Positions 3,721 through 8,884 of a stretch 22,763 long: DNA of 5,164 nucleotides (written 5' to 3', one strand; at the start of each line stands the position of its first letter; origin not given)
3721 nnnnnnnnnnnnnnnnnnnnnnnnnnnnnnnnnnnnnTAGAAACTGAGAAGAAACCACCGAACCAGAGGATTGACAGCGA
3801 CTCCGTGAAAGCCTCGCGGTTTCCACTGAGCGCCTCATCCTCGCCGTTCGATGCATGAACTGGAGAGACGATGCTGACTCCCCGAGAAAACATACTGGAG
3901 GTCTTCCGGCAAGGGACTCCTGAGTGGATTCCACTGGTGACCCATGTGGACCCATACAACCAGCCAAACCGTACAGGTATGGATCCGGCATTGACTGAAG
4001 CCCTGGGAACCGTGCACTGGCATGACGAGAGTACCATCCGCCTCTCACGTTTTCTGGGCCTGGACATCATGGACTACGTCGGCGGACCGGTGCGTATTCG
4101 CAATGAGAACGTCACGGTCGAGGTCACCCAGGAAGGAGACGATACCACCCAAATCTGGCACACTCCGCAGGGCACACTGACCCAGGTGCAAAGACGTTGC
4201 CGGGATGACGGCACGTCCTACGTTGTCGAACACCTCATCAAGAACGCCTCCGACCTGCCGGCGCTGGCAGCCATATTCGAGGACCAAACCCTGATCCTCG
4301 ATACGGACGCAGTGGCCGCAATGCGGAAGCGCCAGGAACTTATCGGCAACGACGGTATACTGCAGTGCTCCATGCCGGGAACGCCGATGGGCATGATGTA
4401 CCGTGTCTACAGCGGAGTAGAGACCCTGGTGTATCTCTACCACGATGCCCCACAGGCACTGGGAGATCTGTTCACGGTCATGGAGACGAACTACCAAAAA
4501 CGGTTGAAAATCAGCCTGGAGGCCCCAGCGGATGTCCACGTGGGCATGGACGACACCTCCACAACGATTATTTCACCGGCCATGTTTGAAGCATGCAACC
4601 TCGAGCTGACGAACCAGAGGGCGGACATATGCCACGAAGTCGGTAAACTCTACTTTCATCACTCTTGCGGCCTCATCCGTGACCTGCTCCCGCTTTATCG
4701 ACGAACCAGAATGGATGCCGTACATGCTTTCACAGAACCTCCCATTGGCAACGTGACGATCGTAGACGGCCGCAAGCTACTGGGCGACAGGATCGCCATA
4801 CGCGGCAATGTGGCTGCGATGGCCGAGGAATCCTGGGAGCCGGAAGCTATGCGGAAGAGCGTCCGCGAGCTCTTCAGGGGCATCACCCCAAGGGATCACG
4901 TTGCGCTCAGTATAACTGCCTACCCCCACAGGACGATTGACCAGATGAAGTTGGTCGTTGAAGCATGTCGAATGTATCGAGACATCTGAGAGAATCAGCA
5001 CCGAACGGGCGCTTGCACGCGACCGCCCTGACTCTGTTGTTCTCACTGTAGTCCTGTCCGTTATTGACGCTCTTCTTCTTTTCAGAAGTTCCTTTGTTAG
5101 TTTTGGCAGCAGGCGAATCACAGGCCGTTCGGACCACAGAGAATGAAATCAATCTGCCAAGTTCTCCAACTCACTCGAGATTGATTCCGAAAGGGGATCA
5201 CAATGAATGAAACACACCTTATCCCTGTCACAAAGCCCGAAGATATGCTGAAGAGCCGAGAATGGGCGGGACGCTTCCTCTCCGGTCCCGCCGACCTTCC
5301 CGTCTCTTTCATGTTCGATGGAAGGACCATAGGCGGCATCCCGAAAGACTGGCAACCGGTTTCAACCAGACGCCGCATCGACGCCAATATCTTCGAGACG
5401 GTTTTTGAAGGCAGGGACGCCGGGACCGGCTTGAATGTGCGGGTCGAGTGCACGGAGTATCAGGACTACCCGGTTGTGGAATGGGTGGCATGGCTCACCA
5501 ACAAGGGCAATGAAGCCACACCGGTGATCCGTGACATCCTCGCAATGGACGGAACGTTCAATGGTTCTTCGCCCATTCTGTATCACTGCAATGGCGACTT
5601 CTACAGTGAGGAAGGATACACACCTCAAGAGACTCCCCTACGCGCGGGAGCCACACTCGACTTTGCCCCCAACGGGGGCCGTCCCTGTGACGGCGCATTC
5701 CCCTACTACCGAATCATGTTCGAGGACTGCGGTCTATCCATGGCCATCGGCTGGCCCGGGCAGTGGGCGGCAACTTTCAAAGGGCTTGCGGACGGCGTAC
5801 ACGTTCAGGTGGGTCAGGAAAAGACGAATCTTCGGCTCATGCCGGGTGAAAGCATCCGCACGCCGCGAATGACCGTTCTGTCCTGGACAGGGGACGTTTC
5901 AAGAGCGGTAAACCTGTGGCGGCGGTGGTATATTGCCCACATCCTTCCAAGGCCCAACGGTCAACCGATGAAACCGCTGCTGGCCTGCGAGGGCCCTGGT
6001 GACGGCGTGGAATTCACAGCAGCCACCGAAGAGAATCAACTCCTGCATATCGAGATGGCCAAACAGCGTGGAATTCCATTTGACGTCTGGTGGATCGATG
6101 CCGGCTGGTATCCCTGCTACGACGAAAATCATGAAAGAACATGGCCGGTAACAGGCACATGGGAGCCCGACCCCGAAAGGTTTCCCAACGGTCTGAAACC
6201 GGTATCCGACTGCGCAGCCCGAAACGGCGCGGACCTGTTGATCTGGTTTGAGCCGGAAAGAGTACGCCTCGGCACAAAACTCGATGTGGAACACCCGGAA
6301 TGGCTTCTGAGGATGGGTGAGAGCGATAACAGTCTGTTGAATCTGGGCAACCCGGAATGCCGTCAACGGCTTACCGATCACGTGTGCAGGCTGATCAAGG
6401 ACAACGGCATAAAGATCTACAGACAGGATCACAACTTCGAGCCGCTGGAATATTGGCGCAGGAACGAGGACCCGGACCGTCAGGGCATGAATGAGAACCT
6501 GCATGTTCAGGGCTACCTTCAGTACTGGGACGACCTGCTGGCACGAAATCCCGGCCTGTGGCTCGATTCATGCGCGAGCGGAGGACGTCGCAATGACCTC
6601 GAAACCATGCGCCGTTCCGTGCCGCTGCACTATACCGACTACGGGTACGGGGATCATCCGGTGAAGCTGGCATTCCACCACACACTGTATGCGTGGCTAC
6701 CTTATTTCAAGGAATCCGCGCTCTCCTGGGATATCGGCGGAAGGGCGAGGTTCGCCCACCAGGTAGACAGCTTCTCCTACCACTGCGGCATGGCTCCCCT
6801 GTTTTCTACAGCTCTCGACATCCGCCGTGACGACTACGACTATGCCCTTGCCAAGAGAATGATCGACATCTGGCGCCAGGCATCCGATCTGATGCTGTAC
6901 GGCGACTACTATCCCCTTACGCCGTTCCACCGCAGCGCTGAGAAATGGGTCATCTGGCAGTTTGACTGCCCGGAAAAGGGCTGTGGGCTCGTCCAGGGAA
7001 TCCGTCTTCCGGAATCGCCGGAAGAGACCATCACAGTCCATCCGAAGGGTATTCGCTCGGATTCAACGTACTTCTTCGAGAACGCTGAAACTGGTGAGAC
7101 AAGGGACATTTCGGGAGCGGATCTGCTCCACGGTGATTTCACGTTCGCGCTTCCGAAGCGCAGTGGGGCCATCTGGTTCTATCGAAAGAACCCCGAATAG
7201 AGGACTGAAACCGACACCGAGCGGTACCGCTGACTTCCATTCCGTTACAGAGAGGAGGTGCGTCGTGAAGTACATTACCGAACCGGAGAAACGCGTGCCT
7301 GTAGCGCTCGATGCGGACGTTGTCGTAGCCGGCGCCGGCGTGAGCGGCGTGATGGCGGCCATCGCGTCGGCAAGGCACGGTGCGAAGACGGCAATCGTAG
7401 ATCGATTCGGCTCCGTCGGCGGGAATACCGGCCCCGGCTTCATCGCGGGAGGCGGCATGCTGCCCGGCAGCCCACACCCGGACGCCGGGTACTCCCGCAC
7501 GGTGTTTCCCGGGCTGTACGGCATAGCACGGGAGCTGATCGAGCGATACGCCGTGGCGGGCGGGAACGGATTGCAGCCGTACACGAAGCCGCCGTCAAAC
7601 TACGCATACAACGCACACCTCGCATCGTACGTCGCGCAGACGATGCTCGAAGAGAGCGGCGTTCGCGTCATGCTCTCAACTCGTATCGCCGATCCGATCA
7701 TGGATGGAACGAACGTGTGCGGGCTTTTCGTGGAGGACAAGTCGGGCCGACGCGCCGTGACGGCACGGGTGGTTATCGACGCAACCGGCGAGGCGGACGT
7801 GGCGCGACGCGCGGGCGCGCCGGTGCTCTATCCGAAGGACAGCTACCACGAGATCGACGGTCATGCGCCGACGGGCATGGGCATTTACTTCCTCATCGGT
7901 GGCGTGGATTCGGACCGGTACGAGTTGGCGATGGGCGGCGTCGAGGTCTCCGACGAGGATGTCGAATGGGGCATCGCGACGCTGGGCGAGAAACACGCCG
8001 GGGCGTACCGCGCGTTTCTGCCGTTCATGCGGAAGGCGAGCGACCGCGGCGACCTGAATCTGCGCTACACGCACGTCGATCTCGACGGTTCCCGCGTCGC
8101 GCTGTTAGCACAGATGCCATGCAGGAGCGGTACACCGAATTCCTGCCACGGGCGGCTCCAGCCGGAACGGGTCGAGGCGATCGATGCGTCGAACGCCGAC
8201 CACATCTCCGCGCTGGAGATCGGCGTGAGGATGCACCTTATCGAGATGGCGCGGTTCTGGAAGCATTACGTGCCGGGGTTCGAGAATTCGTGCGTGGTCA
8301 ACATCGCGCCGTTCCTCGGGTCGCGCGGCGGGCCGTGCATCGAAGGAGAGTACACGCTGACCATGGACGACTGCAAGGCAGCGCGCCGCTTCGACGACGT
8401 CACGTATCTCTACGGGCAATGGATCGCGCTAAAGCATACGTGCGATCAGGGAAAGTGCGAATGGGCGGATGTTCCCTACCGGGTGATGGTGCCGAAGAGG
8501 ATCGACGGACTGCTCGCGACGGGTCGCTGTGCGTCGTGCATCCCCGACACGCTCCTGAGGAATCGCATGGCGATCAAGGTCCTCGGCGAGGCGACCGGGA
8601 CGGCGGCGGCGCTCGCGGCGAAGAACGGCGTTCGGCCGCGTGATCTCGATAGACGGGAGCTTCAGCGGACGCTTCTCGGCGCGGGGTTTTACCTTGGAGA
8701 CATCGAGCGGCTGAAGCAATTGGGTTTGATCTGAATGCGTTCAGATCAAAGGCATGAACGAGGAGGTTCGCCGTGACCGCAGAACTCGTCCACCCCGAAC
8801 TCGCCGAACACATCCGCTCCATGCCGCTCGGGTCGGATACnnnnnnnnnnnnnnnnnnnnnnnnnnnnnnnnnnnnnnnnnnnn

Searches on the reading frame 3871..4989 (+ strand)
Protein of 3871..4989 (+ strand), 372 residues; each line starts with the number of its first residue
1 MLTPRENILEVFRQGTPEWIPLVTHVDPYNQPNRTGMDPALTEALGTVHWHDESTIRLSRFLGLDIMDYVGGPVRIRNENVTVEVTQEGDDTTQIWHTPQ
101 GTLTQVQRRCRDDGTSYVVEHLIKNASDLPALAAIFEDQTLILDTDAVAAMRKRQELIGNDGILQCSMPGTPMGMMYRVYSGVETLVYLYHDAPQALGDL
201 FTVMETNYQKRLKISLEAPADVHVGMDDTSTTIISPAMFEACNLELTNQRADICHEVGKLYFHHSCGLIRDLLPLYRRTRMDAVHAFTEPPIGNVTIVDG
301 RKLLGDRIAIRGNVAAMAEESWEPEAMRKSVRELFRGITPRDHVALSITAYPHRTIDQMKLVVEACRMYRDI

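Call 14: search_protein_families(library=pfam, proteins=[window:3871-4989:+], max_evalue=0.001)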
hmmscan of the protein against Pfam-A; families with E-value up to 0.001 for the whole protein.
window:3871-4989:+ (372 aa): 1 family
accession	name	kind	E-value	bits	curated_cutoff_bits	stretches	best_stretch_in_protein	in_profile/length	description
PF01208.23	URO-D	-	1.8e-11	44.1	23.9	1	118-368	95-345/346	Uroporphyrinogen decarboxylase (URO-D)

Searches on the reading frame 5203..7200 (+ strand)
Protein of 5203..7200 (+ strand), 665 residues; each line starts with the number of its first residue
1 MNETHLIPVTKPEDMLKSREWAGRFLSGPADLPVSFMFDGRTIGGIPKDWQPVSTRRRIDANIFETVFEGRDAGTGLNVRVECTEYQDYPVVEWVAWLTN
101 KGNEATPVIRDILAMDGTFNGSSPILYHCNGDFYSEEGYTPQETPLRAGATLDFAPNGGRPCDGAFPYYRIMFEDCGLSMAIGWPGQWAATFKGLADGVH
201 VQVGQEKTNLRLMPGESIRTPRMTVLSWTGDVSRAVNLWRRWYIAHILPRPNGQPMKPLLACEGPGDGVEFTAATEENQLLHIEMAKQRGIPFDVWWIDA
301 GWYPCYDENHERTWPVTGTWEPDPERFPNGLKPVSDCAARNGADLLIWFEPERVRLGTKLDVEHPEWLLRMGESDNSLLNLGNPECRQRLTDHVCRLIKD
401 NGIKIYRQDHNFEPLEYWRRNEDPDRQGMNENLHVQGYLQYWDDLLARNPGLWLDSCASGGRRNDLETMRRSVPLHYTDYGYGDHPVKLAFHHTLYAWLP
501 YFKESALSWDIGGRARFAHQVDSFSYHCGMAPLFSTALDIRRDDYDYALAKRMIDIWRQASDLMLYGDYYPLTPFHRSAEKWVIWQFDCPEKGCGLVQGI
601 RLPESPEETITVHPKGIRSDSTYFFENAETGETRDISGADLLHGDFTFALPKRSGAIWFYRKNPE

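Call 14: search_protein_families(library=pfam, proteins=[window:5203-7200:+], max_evalue=0.001)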
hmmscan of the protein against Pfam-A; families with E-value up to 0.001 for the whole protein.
window:5203-7200:+ (665 aa): 2 families
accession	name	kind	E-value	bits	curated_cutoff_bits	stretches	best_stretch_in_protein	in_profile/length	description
PF02065.24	Melibiase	-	7.7e-20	71.6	27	1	276-470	56-251/347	Melibiase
PF01055.32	Glyco_hydro_31_2nd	-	9.2e-05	22.4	23.5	1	282-422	27-166/328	Glycosyl hydrolases family 31 TIM-barrel domain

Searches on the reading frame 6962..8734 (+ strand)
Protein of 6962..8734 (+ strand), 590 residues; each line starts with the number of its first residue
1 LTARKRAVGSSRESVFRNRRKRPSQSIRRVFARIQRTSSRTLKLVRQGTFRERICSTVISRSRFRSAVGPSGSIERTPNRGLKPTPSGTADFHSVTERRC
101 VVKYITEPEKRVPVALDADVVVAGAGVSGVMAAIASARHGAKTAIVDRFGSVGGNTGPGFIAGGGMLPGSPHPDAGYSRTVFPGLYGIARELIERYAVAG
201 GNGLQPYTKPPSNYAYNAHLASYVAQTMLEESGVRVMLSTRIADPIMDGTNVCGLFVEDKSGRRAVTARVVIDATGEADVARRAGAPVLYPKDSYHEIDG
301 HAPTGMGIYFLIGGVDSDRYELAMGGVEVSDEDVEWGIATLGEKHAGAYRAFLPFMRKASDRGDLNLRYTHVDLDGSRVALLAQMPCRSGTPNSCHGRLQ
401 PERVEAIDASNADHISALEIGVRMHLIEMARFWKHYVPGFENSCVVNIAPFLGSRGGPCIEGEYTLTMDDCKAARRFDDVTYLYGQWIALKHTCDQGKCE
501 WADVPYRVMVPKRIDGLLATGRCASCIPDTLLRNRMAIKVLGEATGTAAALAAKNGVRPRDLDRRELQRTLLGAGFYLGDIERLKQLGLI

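Call 64: search_protein_families(library=pfam, proteins=[window:6962-8734:+], max_evalue=0.1)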
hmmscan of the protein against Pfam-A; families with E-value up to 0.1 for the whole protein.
window:6962-8734:+ (590 aa): 12 families
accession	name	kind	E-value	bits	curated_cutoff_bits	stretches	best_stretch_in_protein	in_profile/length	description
PF12831.13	FAD_oxidored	-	2.2e-66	225.3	27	1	119-571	1-416/416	FAD dependent oxidoreductase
PF00890.30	FAD_binding_2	-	6.1e-09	36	20.4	1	119-166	1-45/414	FAD binding domain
PF01266.30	DAO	-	9.5e-06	25.8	27.9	1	119-157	1-40/353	FAD dependent oxidoreductase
PF07992.20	Pyr_redox_2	-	1.9e-05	24.7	26.1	1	119-148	2-173/291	Pyridine nucleotide-disulphide oxidoreductase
PF01946.23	Thi4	-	0.00018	21.2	26.2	1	117-159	17-60/235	Thi4 family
PF00070.33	Pyr_redox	-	0.0009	20.1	22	1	120-152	2-34/82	Pyridine nucleotide-disulphide oxidoreductase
PF03486.20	HI0933_like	-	0.0015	18.4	50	1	119-154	2-37/244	HI0933-like protein Rossmann domain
PF13738.12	Pyr_redox_3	-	0.0081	15.9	30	0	117-148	164-195/305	Pyridine nucleotide-disulphide oxidoreductase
PF01134.28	GIDA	-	0.011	15.3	22.1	1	119-146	1-28/391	Glucose inhibited division protein A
PF01494.25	FAD_binding_3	-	0.014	15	22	1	118-149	2-33/349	FAD binding domain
PF01262.27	AlaDh_PNT_C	-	0.022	14.6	23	1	115-148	26-59/214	Alanine dehydrogenase/PNT, C-terminal domain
PF13450.12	NAD_binding_8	-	0.068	13.9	21.9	1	122-156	1-35/68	NAD(P)-binding Rossmann-like domain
